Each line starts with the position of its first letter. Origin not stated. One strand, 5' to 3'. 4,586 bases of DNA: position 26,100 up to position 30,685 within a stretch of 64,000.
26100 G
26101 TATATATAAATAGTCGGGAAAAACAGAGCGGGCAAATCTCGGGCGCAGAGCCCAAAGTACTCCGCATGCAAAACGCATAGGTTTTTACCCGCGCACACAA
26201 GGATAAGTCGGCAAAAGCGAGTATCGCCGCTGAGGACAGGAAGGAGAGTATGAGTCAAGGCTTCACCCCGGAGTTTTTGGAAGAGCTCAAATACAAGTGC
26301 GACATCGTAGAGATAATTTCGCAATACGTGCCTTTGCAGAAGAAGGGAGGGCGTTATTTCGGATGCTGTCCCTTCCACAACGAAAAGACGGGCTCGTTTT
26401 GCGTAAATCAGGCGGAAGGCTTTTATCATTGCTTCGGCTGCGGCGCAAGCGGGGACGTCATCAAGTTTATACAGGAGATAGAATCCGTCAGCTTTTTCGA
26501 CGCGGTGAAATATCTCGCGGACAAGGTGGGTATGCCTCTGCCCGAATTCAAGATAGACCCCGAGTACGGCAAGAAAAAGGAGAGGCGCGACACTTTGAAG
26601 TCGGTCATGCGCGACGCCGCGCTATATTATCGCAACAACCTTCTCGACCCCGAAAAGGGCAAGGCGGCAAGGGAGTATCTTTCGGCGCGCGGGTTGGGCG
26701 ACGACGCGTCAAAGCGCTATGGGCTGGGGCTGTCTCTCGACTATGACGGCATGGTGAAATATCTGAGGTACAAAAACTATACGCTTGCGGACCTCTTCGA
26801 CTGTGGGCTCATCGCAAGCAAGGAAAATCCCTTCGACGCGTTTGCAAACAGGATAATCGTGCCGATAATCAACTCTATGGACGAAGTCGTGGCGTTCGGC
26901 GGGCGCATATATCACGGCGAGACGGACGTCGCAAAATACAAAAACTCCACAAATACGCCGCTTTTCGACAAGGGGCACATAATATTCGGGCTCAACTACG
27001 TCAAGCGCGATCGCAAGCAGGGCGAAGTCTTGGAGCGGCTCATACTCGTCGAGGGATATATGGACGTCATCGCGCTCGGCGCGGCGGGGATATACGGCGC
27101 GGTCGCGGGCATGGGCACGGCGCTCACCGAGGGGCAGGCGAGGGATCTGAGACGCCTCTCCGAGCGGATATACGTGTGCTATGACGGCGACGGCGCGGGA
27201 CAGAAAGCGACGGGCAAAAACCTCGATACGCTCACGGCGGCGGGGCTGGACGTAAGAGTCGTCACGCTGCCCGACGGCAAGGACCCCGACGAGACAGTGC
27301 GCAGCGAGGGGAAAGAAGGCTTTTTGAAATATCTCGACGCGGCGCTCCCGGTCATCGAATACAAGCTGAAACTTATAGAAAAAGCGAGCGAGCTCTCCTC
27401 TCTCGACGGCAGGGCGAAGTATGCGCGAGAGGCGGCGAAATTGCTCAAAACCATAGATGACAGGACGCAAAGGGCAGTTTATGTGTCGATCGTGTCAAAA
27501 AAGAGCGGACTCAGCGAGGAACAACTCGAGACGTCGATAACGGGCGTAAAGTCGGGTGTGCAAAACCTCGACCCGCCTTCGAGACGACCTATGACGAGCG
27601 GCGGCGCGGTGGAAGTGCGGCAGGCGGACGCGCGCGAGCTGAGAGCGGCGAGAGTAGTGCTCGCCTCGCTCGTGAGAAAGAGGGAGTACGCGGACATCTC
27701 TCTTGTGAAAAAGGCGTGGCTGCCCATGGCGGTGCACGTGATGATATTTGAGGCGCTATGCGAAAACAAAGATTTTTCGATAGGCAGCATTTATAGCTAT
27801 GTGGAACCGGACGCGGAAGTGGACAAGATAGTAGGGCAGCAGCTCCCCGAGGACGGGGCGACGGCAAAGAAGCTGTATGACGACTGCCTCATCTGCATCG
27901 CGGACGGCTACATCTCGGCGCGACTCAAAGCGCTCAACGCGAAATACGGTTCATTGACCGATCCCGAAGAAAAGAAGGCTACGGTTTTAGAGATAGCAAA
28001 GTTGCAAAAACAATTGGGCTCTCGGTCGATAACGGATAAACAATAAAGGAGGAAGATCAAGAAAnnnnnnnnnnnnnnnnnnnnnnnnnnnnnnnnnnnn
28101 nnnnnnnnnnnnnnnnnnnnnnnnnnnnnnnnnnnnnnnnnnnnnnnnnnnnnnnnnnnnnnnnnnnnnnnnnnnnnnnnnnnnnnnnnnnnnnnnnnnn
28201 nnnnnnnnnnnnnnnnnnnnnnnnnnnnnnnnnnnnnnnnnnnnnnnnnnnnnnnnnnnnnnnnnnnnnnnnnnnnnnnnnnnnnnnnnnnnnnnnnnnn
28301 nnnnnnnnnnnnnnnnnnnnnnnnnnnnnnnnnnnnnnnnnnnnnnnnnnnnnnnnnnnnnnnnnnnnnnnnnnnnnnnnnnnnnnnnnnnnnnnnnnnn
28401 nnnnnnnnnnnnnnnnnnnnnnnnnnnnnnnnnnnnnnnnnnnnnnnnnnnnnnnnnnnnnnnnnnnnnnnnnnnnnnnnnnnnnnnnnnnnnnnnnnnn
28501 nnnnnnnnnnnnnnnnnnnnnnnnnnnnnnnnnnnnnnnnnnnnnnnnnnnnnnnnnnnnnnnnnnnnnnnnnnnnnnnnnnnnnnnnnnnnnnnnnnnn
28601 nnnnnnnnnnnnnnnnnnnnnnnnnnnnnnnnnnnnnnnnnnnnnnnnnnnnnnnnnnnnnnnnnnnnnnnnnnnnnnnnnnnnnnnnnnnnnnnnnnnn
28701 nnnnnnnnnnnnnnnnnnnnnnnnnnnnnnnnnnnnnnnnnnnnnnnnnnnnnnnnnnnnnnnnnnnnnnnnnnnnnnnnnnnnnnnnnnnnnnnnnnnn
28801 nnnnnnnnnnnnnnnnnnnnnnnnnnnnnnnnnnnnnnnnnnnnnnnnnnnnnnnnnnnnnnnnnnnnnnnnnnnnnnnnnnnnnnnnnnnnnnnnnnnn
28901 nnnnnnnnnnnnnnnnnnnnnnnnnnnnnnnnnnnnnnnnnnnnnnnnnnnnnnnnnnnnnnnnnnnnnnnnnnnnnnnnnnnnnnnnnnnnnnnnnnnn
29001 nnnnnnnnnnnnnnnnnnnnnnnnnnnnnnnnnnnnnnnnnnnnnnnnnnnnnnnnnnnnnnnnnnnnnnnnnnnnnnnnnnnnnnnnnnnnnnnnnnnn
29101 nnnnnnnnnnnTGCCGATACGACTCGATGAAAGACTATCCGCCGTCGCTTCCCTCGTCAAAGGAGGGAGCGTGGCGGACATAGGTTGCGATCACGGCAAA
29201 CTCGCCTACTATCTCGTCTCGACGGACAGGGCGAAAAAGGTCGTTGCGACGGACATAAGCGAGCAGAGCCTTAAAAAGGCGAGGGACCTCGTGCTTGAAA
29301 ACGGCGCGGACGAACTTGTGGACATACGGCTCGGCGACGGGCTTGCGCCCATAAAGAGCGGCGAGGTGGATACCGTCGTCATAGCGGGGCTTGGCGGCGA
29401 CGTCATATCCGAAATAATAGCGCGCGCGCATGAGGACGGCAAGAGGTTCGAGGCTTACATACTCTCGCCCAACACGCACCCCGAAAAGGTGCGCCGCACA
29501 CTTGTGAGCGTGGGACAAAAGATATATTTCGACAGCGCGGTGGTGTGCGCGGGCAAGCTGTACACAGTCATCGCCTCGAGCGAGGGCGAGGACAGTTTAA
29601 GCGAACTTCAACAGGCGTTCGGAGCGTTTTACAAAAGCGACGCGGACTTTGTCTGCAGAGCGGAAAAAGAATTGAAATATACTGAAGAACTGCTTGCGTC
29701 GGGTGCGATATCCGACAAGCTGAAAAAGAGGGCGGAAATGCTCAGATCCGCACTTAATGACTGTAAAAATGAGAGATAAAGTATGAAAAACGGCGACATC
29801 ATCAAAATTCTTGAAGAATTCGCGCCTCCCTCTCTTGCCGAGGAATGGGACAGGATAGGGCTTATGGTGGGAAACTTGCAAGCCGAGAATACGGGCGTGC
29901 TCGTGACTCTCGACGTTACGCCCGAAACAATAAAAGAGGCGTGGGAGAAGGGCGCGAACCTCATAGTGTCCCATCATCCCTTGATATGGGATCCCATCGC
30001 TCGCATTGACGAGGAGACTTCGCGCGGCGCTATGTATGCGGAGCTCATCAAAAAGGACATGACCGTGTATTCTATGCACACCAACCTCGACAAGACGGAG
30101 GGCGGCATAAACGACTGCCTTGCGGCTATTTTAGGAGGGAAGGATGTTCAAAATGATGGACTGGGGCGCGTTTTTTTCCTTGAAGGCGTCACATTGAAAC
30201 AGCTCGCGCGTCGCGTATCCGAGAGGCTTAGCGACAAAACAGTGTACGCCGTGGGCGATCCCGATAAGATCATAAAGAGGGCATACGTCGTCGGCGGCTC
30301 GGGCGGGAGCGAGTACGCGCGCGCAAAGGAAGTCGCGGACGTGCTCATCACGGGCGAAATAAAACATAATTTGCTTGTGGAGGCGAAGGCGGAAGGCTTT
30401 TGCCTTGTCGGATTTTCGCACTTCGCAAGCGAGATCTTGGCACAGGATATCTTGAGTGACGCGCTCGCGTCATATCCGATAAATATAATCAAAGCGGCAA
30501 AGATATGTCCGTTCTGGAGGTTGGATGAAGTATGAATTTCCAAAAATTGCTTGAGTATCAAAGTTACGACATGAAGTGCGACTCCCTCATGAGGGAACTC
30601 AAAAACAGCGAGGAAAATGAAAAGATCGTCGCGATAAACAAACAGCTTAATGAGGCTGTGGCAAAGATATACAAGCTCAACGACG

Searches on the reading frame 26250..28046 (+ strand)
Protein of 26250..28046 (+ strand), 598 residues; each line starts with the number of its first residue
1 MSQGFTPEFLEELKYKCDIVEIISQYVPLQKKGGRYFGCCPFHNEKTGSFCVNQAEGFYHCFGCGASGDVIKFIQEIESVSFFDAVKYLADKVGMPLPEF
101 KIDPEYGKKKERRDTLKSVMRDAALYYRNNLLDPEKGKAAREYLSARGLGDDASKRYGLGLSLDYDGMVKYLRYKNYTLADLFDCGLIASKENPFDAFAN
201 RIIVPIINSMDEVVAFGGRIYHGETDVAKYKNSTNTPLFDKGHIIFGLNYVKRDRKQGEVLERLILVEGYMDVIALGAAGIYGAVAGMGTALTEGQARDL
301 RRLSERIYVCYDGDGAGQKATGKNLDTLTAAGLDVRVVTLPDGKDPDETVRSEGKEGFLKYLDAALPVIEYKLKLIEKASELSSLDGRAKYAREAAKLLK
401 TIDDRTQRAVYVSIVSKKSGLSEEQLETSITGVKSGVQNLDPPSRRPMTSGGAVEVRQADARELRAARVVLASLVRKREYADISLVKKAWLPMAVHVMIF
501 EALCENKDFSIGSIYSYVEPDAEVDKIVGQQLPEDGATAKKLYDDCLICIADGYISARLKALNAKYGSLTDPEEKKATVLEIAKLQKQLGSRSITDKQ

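Call 47: search_protein_families(library=pfam, proteins=[window:26250-28046:+], max_evalue=0.00001)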
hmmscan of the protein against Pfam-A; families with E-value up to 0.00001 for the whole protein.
window:26250-28046:+ (598 aa): 7 families
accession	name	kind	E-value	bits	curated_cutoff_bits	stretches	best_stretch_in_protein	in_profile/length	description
PF01807.25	Zn_ribbon_DnaG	-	2.4e-36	123.9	24.9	1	7-97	3-93/98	CHC2 zinc finger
PF08275.17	DNAG_N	-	9.8e-28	97.2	26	1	127-250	2-126/128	DNA primase catalytic core, N-terminal domain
PF13155.12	Toprim_2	-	7.4e-22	78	22.1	1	265-349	1-87/88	Toprim-like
PF13662.12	Toprim_4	-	3.6e-16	59.6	25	1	263-338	2-84/85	Toprim domain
PF10410.14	DnaB_bind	-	7.3e-11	42.6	20.6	1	369-424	1-56/56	DnaB-helicase binding domain of primase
PF13362.12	Toprim_3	-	2.6e-10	41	27.2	1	264-356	2-95/95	Toprim domain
PF01751.28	Toprim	-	2.9e-09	37.4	23.1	1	264-337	2-93/96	Toprim domain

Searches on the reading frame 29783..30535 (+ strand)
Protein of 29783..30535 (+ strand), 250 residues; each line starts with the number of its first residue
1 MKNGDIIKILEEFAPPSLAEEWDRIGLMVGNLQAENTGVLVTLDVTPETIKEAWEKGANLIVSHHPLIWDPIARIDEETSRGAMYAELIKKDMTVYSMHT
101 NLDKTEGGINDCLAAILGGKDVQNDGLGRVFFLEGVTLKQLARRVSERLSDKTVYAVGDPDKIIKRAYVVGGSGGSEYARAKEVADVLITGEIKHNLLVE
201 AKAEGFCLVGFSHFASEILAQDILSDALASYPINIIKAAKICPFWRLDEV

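Call 47: search_protein_families(library=pfam, proteins=[window:29783-30535:+], max_evalue=0.00001)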
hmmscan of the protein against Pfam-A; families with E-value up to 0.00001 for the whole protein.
window:29783-30535:+ (250 aa): 1 family
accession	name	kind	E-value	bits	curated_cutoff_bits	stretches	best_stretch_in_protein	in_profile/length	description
PF01784.24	DUF34_NIF3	-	4.7e-68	230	23.4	1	1-230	1-237/256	Duf34/NIF3 (NGG1p interacting factor 3)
